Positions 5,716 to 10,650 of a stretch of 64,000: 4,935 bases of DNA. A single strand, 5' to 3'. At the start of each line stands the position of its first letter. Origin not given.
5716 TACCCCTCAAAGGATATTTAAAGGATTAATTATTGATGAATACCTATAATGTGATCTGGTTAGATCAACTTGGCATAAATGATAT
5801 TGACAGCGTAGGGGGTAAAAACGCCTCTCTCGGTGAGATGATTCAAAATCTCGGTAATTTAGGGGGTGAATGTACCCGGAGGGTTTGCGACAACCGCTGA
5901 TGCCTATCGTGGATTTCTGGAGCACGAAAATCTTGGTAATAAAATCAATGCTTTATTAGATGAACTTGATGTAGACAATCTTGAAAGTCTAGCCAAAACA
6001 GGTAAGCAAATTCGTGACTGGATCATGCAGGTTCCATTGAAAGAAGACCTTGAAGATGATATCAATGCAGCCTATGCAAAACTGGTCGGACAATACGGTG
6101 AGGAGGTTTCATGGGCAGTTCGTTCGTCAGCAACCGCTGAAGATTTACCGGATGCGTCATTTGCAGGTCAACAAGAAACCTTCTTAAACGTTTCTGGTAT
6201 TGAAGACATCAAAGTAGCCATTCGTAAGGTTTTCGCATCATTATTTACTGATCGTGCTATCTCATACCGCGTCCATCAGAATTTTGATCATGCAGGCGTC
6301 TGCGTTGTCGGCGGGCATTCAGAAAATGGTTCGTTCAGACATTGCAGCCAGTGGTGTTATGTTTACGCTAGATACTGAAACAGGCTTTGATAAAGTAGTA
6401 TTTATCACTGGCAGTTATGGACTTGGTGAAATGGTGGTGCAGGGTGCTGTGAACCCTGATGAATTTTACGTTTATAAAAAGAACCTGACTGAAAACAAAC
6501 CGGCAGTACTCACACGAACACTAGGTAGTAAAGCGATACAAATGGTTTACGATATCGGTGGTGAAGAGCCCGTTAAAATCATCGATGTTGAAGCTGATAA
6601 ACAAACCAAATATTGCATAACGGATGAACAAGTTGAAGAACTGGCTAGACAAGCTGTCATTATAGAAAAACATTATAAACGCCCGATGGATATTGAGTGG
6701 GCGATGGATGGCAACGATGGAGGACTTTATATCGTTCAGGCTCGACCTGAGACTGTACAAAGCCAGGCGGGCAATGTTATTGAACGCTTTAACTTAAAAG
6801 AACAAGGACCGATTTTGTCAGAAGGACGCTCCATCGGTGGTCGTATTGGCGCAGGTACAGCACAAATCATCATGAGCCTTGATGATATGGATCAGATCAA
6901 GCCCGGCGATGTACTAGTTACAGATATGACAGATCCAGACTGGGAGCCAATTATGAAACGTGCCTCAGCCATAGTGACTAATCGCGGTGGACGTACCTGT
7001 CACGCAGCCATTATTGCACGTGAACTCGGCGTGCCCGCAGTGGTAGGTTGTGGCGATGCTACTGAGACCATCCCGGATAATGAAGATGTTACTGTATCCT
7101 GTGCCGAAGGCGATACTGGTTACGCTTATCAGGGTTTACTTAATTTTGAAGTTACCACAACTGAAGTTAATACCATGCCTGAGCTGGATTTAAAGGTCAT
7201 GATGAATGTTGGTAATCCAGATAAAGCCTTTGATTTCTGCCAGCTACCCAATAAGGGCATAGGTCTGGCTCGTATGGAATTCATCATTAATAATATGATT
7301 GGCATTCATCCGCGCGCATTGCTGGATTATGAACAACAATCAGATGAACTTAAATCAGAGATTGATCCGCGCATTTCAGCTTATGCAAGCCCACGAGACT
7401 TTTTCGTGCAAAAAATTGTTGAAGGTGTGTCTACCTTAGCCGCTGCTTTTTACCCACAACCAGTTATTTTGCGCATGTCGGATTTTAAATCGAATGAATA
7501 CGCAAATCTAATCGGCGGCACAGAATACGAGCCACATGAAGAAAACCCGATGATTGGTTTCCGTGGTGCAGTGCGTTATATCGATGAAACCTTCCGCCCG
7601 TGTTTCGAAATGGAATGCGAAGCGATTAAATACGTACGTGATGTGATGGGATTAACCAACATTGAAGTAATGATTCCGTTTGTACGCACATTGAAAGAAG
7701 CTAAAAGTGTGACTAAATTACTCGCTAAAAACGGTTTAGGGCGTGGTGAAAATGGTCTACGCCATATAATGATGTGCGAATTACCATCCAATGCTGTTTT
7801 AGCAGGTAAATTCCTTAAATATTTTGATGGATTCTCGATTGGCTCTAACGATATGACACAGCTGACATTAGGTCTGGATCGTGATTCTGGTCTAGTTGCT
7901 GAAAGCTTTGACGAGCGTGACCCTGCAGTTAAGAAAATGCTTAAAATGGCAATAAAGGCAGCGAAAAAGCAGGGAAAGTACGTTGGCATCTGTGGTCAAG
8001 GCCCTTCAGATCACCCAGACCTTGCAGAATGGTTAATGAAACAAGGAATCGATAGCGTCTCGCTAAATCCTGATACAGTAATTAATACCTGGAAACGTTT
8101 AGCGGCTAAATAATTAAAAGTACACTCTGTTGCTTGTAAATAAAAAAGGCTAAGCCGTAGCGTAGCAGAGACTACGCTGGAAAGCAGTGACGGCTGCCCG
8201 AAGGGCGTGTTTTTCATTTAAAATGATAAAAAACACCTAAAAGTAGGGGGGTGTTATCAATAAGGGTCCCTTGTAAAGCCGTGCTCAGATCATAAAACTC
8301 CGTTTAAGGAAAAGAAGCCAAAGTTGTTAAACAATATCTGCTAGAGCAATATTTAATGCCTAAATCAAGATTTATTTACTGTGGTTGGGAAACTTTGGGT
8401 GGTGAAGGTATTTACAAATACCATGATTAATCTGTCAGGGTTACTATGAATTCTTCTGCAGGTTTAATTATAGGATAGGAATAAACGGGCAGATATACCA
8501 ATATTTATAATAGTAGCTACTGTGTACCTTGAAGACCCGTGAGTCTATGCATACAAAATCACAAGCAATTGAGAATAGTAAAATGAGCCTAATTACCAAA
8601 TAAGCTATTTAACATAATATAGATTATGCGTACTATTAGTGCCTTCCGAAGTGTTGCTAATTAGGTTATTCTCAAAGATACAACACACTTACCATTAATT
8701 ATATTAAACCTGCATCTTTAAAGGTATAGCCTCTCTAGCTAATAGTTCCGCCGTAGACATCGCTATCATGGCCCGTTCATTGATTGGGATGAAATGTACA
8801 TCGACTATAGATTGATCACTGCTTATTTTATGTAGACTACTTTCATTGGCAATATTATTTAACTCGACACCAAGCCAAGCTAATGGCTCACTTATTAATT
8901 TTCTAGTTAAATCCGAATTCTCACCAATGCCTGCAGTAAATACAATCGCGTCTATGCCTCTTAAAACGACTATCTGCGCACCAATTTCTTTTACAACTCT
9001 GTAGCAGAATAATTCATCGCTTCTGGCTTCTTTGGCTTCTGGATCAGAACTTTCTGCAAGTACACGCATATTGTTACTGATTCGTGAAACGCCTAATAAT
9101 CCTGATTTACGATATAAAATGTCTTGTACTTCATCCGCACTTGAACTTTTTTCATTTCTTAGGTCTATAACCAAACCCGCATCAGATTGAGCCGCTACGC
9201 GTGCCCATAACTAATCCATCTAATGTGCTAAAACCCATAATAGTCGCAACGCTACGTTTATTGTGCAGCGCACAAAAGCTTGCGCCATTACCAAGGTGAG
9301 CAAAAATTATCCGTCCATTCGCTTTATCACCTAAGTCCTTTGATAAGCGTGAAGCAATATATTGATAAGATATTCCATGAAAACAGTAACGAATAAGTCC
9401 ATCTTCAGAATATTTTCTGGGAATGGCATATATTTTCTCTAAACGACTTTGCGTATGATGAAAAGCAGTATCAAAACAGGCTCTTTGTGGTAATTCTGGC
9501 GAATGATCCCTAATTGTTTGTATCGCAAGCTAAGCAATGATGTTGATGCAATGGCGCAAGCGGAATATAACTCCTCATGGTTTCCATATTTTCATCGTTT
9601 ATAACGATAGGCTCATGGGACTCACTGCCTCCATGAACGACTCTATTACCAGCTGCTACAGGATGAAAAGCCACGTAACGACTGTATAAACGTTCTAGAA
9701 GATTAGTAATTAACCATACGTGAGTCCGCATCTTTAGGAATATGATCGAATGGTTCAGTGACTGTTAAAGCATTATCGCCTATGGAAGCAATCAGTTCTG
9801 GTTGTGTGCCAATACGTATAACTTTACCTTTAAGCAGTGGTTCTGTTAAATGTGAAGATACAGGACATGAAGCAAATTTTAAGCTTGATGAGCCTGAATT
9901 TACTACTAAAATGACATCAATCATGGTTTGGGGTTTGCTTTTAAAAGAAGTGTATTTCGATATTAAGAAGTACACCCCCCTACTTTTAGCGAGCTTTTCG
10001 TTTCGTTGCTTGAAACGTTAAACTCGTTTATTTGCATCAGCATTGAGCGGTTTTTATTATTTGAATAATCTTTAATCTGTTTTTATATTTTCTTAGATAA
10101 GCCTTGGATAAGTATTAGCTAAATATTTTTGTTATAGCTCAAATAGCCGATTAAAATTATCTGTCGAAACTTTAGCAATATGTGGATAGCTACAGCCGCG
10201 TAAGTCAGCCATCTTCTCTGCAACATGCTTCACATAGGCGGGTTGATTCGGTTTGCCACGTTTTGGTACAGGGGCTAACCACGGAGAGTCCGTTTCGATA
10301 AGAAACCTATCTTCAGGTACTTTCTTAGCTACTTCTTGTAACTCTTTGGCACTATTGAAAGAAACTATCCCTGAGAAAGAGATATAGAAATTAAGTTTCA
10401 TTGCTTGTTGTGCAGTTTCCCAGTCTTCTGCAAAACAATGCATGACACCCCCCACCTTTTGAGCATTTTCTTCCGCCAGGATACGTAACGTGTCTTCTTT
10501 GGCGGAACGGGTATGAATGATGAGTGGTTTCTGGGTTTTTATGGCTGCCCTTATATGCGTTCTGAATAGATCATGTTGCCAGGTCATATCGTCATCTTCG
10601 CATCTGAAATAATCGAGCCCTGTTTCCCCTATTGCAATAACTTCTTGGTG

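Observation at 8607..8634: Chromosomal dif site: the window probably spans the replication terminus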

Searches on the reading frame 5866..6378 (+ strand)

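Call 25: search_protein_families(library=ncbifam, proteins=[window:5866-6378:+], max_evalue=0.00001)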
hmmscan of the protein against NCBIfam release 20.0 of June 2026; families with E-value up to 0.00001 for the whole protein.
window:5866-6378:+ (170 aa): 14 families
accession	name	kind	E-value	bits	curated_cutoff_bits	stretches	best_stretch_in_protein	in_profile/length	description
NF005057.0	PRK06464.1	equivalog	2.9e-60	204.2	598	1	2-146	41-184/798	phosphoenolpyruvate synthase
TIGR01418.1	PEP_synth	equivalog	2.7e-56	191.4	739.75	1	2-147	36-179/784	pyruvate, water dikinase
NF004878.0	PRK06241.1-3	subfamily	4.1e-43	147.6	945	1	3-146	36-175/891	phosphoenolpyruvate synthase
NF004877.0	PRK06241.1-2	subfamily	3.2e-39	134.9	866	1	2-145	36-175/869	phosphoenolpyruvate synthase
NF041857.1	RIF_Ptrans_rph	equivalog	4.6e-37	127.8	999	1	2-145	34-173/864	rifamycin-inactivating phosphotransferase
NF004879.0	PRK06241.1-4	equivalog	1.1e-36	126.3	976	1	2-147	36-177/868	phosphoenolpyruvate synthase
NF004880.0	PRK06241.2-1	equivalog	3.3e-32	111.3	972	1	2-147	35-170/837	phosphoenolpyruvate synthase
NF000283.1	RPH_KJ151292.1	equivalog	6.8e-28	97.4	1700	1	2-146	37-177/865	rifamycin-inactivating phosphotransferase Rph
NF052631.1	prodigiosin_PigC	equivalog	1.5e-22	79.4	1300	1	2-139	32-150/883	prodigiosin ligase PigC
NF004881.0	PRK06241.2-2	equivalog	6.5e-22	77.6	883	1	3-147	36-173/898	phosphoenolpyruvate synthase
NF052632.1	undecylprod_RedH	equivalog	8.8e-20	70.2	1350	1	2-141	33-153/880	undecylprodigiosin ligase RedH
NF004883.0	PRK06241.2-4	equivalog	4e-17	61.7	1063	1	3-142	49-184/928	phosphoenolpyruvate synthase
NF004882.0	PRK06241.2-3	equivalog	4e-13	48.4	850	1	42-140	63-157/827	phosphoenolpyruvate synthase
NF004508.0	PRK05849.1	equivalog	3.5e-06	25.3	501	1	59-129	38-111/789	hypothetical protein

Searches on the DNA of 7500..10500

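Call 69: search_rna_families(source=window, start=7500, end=10500, threshold=evalue, max_evalue=1)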
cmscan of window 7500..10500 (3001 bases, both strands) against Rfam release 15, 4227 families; matches with E-value up to 1: 1.
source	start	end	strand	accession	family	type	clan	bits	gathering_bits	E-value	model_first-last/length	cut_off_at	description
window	10044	10232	-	RF02590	Spy1186876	Gene; sRNA;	-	19.6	208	0.25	1-243/243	no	S. pyogenes small RNA 1186876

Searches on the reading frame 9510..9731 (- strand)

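Call 25: search_protein_families(library=ncbifam, proteins=[window:9510-9731:-], max_evalue=0.00001)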
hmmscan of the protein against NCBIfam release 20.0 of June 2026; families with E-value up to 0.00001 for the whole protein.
window:9510-9731:- (73 aa): 3 families
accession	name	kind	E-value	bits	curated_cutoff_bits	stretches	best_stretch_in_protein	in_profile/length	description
NF005462.0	PRK07058.1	equivalog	1.2e-10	41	486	1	7-68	69-130/396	acetate/propionate family kinase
TIGR00016.1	ackA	subfamily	2.8e-07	29.6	293.4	1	27-65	91-129/405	acetate/propionate family kinase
NF009045.0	PRK12379.1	equivalog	2.6e-06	26.5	580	1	24-67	80-123/402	propionate kinase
